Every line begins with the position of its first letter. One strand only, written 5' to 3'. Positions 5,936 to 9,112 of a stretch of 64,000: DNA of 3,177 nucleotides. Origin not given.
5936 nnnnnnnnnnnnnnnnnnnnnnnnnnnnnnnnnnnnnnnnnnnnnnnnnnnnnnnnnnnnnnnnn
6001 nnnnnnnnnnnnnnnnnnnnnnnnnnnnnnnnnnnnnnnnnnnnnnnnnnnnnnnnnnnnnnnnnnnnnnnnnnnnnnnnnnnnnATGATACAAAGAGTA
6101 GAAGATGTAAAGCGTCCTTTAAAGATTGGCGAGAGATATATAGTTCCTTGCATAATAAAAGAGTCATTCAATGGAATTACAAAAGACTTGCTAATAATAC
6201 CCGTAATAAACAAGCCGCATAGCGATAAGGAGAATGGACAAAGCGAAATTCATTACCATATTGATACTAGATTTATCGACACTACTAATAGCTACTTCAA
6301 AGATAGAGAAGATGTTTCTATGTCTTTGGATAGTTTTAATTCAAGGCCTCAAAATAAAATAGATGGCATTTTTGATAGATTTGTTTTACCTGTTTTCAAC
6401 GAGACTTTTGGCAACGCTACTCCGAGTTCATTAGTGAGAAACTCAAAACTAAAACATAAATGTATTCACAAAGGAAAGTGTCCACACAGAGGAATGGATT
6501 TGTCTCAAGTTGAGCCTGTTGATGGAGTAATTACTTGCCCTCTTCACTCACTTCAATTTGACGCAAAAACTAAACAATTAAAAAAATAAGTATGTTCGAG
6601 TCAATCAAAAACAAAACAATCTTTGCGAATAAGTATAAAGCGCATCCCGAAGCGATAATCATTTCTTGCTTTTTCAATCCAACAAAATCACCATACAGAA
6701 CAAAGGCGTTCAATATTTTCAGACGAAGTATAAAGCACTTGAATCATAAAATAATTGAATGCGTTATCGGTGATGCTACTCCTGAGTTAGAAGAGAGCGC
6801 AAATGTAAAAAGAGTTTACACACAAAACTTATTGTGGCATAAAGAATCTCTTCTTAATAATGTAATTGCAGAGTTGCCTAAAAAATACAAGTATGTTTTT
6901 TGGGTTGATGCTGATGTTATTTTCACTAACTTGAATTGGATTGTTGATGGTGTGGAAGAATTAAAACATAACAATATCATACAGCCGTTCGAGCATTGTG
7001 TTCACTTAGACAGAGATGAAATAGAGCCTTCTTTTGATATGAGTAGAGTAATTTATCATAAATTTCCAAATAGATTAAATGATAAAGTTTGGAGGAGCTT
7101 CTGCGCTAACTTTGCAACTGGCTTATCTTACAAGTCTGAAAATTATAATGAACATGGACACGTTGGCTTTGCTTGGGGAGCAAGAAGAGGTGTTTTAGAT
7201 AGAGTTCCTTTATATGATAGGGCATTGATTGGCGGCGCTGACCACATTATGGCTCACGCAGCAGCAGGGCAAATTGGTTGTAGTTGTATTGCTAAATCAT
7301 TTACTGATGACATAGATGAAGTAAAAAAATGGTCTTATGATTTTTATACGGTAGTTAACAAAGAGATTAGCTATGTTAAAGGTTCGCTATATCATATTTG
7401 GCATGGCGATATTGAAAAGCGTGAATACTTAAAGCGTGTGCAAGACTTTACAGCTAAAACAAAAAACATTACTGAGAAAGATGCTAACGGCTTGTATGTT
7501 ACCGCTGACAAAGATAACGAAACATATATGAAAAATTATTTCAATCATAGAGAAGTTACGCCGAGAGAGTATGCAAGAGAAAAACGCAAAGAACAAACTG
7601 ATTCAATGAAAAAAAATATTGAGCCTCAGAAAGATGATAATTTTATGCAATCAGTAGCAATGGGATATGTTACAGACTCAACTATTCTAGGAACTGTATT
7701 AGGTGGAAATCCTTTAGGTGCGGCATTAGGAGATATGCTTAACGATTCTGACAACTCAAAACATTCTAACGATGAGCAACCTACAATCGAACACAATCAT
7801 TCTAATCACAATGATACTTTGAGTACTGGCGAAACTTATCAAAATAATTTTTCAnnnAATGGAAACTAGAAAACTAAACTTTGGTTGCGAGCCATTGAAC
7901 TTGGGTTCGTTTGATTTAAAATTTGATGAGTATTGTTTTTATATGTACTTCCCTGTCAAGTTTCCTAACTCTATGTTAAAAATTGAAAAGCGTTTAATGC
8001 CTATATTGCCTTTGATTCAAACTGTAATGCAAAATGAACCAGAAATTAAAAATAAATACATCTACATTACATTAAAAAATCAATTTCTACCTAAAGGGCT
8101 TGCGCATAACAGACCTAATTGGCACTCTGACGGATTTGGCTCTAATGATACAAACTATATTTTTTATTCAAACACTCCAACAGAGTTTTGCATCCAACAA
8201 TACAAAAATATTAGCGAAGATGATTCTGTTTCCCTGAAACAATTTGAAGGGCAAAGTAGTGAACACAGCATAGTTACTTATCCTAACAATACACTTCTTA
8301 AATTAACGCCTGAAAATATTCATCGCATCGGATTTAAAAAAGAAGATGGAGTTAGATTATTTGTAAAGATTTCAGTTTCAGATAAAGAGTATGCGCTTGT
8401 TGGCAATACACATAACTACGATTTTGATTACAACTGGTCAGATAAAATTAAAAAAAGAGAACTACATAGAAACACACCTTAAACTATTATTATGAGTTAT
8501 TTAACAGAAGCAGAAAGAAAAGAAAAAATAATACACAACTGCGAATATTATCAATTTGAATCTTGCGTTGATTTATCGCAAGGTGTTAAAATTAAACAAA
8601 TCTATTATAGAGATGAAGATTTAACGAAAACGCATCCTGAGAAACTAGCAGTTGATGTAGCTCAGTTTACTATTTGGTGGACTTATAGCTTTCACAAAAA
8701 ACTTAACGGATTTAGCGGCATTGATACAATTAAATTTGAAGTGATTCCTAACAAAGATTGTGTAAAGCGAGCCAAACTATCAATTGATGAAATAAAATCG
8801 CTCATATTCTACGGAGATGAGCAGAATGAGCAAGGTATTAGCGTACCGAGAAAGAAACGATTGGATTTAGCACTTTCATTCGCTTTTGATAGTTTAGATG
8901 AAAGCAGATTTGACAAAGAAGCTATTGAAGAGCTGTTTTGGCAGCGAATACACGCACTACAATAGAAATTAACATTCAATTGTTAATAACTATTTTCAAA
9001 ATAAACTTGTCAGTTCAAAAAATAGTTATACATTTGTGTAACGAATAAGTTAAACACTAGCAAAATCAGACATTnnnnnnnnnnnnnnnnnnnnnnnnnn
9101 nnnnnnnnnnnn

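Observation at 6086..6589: Phage-encoded Rieske-type [2Fe-2S] motif protein, translationally coupled to the RNA ligase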

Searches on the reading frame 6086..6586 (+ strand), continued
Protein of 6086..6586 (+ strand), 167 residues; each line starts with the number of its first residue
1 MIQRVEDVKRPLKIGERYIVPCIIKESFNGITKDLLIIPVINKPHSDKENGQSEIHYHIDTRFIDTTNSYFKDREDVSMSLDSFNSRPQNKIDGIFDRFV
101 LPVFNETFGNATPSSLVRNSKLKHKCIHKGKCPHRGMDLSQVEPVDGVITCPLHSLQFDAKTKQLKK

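Call 33: search_dna_similar(query=window:6086-6586:+, collection=phages, mode=protein, max_rows=40, max_evalue=0.001)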
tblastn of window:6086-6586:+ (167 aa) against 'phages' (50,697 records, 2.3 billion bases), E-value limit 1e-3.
No match.

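Call 36: find_related_loci(query=A1, collection=viral_contigs, flank=6000)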
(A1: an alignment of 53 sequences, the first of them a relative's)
Query A1 (167 aa) in viral_contigs; peptide patterns used: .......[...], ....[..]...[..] (x = any residue, [..] = any of these).
33 stretches matched a pattern; 28 encode a relative of the query (tblastn E <= 1e-3); 28 distinct loci.
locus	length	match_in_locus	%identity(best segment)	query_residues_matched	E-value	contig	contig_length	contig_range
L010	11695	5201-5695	53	1-165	2e-53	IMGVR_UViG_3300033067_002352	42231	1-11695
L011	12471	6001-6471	55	1-160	5e-51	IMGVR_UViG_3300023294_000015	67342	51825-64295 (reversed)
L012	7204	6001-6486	51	4-167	3e-50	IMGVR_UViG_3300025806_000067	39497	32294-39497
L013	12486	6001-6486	51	4-167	3e-50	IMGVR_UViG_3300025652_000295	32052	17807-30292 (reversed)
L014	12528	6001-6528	45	1-161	2e-48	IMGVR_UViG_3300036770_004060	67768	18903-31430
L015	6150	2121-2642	45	4-161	4e-43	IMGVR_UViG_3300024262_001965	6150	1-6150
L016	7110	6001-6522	45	4-161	5e-43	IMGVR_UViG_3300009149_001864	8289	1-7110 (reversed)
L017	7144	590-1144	47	1-165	1e-42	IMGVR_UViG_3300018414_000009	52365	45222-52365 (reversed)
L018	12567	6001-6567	41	1-165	2e-40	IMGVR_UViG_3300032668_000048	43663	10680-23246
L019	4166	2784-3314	46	4-167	2e-40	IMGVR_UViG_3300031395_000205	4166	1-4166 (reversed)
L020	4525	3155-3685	46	4-167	2e-40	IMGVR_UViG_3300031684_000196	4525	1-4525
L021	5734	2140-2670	46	4-167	2e-40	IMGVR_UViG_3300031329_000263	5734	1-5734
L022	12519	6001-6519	47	2-161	5e-40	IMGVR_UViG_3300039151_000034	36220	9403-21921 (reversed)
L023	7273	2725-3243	47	2-161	5e-40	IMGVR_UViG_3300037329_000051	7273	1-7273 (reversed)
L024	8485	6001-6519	47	2-161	5e-40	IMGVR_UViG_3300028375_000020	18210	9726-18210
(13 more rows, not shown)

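Call 46: find_related_loci(query=A1, collection=genome_contigs, flank=6000)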
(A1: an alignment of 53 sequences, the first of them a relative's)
Query A1 (167 aa) in genome_contigs; peptide patterns used: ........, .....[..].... (x = any residue, [..] = any of these).
37 stretches matched a pattern; 2 encode a relative of the query (tblastn E <= 1e-3); 2 distinct loci.
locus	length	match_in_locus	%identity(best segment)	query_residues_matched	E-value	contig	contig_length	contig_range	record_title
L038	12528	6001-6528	49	1-167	5e-54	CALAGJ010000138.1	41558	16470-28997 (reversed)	MAG TPA_asm: uncultured Parafilimonas sp. isolate SRR6231171_bin.19_CONCOCT_v1.1_MAG genome assembly, contig: ERZ650309.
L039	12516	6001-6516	49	4-160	9e-51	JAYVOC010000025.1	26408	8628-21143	MAG: Bacteroidota bacterium isolate GL65_UP_metabinner_16 GL65_UP_metabinner_16_24, whole genome shotgun sequence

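Call 50: search_protein_families(library=padloc, proteins=[window:6086-6586:+, P0051, P0118], max_evalue=0.1)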
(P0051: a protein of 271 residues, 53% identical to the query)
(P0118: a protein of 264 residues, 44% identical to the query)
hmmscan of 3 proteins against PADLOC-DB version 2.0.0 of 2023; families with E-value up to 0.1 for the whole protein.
window:6086-6586:+ (167 aa): 0 families

P0051 (271 aa): 0 families

P0118 (264 aa): 0 families

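Call 51: search_protein_families(library=ncbifam, proteins=[window:6086-6586:+, P0051, P0118], max_evalue=0.1)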
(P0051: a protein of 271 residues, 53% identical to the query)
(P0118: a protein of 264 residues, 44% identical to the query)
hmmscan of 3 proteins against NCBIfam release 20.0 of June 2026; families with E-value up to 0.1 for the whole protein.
window:6086-6586:+ (167 aa): 0 families

P0051 (271 aa): 3 families
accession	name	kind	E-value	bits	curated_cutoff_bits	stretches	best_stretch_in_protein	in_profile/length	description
TIGR03229.1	benzo_1_2_benA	equivalog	0.011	14.7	780.95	1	117-180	59-123/433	benzoate 1,2-dioxygenase large subunit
TIGR00768.1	rimK_fam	subfamily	0.029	13.7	143.4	0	57-135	22-100/276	RimK family alpha-L-glutamate ligase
NF001026.0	PRK00109.2-2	equivalog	0.036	14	155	1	171-263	21-113/130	Holliday junction resolvase RuvX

P0118 (264 aa): 1 family
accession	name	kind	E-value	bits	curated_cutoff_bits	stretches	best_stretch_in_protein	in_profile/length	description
NF052579.1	BetMthstMoxSdmAMthl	equivalog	0.0033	16.4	600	1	137-173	56-92/351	4beta-methylsterol monooxygenase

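Call 54: predict_structure(alignment_id=A3)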
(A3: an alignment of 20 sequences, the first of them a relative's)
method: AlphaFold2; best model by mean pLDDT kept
length: 271 residues; sequences in the alignment: 20
mean_pLDDT: 88.7   pTM: 0.77
mean pLDDT of the five models: 88.7, 86.9, 86.0, 85.8, 85.3
residues with pLDDT >= 90: 171; 70-90: 80; 50-70: 17; < 50: 3
segments of 3 or more residues with pLDDT < 50: 1-3
pLDDT, mean of each block of 10 residues (from residue 1): 72 93 96 95 88 88 90 78 79 87 96 74 84 84 86 92 92 94 92 91 96 94 81 96 94 87 96 90
secondary structure, 60 per line:
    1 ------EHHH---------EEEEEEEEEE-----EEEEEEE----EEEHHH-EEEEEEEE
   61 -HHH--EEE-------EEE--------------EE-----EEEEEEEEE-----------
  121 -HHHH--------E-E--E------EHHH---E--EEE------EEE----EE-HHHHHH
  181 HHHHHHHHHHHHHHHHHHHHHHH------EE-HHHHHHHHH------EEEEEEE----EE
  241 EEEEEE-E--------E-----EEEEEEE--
elements in order: E20-29 E35-41 E46-48 E53-60 E67-69 E77-79 E101-109 H122-125 E156-158 E165-167 H175-203 H213-221 E228-234 E239-246 E263-269

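Call 56: search_solved_structures(query=A1, max_evalue=1, show_alignments=2)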
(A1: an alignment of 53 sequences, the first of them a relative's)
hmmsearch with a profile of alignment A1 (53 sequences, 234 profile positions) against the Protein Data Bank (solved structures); distinct sequences matched with E-value up to 1: 13.
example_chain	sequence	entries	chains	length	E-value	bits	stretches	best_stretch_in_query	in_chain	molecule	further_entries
3gb4_A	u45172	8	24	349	8.8e-05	25.6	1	138-171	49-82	DdmC | Dicamba O-demethylase, oxygenase component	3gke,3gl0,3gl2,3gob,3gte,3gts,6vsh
6wnc_A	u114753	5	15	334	0.00059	22.9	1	137-171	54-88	SxtDIOX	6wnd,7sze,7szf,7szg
6wn3_A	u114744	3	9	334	0.00068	22.7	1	137-171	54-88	SxtT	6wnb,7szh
6y9c_A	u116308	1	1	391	0.0021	21.1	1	138-179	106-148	Carnitine monooxygenase oxygenase subunit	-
6y8j_A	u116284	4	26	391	0.0021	21.1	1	138-179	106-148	Carnitine monooxygenase oxygenase subunit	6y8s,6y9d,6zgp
1z01_A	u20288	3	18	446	0.02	17.9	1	135-176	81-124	2-oxo-1,2-dihydroquinoline 8-monooxygenase, oxygenase component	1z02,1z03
4p1b_H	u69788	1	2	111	0.044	16.7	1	134-176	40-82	Toluene-4-monooxygenase system ferredoxin subunit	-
4p1c_H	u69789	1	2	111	0.048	16.6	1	134-176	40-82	Toluene-4-monooxygenase system ferredoxin subunit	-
1vm9_A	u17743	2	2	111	0.049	16.6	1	134-176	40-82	Toluene-4-monooxygenase system protein C | Toluene-4-monooxygenase system ferredoxin subunit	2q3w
5cxm_A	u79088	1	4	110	0.053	16.5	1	138-172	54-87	Cytochrome b6/f complex iron-sulfur subunit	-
1sjg_A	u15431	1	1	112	0.075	16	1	134-173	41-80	Toluene-4-monooxygenase system protein C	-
8ed4_B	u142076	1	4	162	0.77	12.7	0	138-167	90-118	AroB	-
8jng_A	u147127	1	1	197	0.81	12.6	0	138-172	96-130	Methanesulfonate monooxygenase ferredoxin subunit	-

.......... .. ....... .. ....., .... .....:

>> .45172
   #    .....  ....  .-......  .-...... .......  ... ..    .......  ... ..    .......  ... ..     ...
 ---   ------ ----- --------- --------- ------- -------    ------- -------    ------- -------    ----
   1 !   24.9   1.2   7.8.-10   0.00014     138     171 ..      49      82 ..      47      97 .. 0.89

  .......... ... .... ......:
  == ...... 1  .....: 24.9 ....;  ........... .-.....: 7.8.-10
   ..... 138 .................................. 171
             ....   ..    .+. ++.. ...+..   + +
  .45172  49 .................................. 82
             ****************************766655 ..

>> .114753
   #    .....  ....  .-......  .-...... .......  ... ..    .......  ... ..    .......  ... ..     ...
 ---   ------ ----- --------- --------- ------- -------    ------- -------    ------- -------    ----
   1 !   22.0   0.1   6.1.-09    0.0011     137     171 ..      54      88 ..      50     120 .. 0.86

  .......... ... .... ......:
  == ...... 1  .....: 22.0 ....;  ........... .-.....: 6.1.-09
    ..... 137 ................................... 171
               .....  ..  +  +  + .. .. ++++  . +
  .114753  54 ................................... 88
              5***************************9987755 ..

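Call 75: find_related_loci(query=A1, collection=metagenome_contigs, flank=6000)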
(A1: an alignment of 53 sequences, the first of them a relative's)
Query A1 (167 aa) in metagenome_contigs; peptide patterns used: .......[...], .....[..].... (x = any residue, [..] = any of these).
137 stretches matched a pattern; 59 encode a relative of the query (tblastn E <= 1e-3); 58 distinct loci.
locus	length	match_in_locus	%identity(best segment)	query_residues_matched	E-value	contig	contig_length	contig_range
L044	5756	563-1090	53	4-165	2e-53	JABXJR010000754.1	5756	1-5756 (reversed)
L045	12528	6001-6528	49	1-167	7e-53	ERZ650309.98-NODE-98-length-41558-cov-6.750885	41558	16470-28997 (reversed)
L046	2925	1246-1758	53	1-159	3e-52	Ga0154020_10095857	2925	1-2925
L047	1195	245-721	53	2-162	9e-54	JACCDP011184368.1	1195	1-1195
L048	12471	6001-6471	55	1-160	7e-51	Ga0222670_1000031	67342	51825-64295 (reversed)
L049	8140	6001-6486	51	4-167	5e-50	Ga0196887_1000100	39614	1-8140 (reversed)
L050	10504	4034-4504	50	4-162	6e-49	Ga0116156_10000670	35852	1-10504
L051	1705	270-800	48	1-163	5e-49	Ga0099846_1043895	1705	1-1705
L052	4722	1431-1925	45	3-165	1e-46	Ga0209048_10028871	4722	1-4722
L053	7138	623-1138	48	4-160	2e-46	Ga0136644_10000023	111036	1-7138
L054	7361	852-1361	49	4-160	3e-45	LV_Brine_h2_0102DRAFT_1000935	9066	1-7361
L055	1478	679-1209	44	2-160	5e-44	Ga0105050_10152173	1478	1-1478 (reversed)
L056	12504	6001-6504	44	1-165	3e-43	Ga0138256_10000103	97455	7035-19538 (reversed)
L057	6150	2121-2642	45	4-161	6e-43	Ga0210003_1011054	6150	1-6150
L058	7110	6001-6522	45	4-161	6e-43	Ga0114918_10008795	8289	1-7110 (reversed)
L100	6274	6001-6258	41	1-64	3e-14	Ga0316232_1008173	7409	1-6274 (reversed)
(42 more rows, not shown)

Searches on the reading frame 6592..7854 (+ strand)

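Call 3: search_protein_families(library=pfam, proteins=[window:6592-7854:+], max_evalue=1)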
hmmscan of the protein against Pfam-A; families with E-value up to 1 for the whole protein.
window:6592-7854:+ (421 aa): 2 families
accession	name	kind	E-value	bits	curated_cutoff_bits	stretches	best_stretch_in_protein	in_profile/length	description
PF05637.18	Glyco_transf_34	-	0.0018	18.5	23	1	72-116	51-93/238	galactosyl transferase GMA12/MNN10 family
PF23925.1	A-sol_ELP1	-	0.22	11.7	27.6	1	274-363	37-126/203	ELP1 alpha-solenoid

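Call 4: search_protein_families(library=phrogs, proteins=[window:6592-7854:+], max_evalue=0.01)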
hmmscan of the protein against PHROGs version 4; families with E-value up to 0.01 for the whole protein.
window:6592-7854:+ (421 aa): 1 family
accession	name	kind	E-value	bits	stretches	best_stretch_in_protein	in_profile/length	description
phrog_594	-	unknown function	0.0016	19.8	1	330-381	24-75/85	-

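Call 50: search_protein_families(library=padloc, proteins=[window:6592-7854:+], max_evalue=0.1)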
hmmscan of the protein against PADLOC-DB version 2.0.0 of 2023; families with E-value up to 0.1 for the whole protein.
window:6592-7854:+ (421 aa): 0 families

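Call 51: search_protein_families(library=ncbifam, proteins=[window:6592-7854:+], max_evalue=0.1)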
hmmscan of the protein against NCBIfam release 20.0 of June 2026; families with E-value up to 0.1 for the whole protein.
window:6592-7854:+ (421 aa): 1 family
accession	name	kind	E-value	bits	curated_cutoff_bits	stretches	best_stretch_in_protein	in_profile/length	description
TIGR00189.1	tesB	equivalog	0.00033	20.2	292.85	1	281-370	124-212/282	acyl-CoA thioesterase II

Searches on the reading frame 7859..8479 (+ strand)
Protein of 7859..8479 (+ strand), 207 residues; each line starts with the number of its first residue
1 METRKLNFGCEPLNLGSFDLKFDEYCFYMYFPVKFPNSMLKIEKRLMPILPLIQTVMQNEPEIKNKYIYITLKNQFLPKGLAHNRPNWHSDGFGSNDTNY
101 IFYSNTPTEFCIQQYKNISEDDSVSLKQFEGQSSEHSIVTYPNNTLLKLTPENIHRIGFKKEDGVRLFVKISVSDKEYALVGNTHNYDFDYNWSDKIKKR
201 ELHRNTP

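Call 3: search_protein_families(library=pfam, proteins=[window:7859-8479:+], max_evalue=1)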
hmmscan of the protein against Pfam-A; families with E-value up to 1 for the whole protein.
window:7859-8479:+ (207 aa): 0 families

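Call 4: search_protein_families(library=phrogs, proteins=[window:7859-8479:+], max_evalue=0.01)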
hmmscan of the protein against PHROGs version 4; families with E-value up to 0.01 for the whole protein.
window:7859-8479:+ (207 aa): 1 family
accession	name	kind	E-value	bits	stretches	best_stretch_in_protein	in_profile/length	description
phrog_1843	-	unknown function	3.1e-24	86.9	1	6-180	5-201/222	-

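Call 50: search_protein_families(library=padloc, proteins=[window:7859-8479:+], max_evalue=0.1)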
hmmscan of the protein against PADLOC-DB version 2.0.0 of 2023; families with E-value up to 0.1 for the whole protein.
window:7859-8479:+ (207 aa): 0 families

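Call 51: search_protein_families(library=ncbifam, proteins=[window:7859-8479:+], max_evalue=0.1)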
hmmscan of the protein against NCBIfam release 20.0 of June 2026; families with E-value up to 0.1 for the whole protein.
window:7859-8479:+ (207 aa): 0 families

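Call 60: search_solved_structures(query=window:7859-8479:+, max_evalue=10)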
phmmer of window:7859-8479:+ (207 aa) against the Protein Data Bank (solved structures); distinct sequences matched with E-value up to 10: 4.
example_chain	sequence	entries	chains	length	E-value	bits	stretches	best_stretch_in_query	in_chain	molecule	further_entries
6mjp_C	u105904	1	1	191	0.47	13.4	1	125-184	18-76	Lipopolysaccharide export system protein LptC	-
5y2z_B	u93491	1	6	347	0.53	13.2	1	105-196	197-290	Leucine-rich glioma-inactivated protein 1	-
1tev_A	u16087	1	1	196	0.76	12.7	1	49-144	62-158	UMP-CMP kinase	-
7e9v_A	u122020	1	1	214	0.93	12.4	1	49-144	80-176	UMP-CMP kinase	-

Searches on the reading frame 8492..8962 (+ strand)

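Call 3: search_protein_families(library=pfam, proteins=[window:8492-8962:+], max_evalue=1)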
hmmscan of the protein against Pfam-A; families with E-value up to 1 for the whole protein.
window:8492-8962:+ (157 aa): 0 families

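Call 4: search_protein_families(library=phrogs, proteins=[window:8492-8962:+], max_evalue=0.01)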
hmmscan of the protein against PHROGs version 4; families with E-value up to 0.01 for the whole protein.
window:8492-8962:+ (157 aa): 1 family
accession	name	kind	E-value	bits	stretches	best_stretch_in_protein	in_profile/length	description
phrog_27194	-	unknown function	1.1e-05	26.7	1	95-156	22-85/89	-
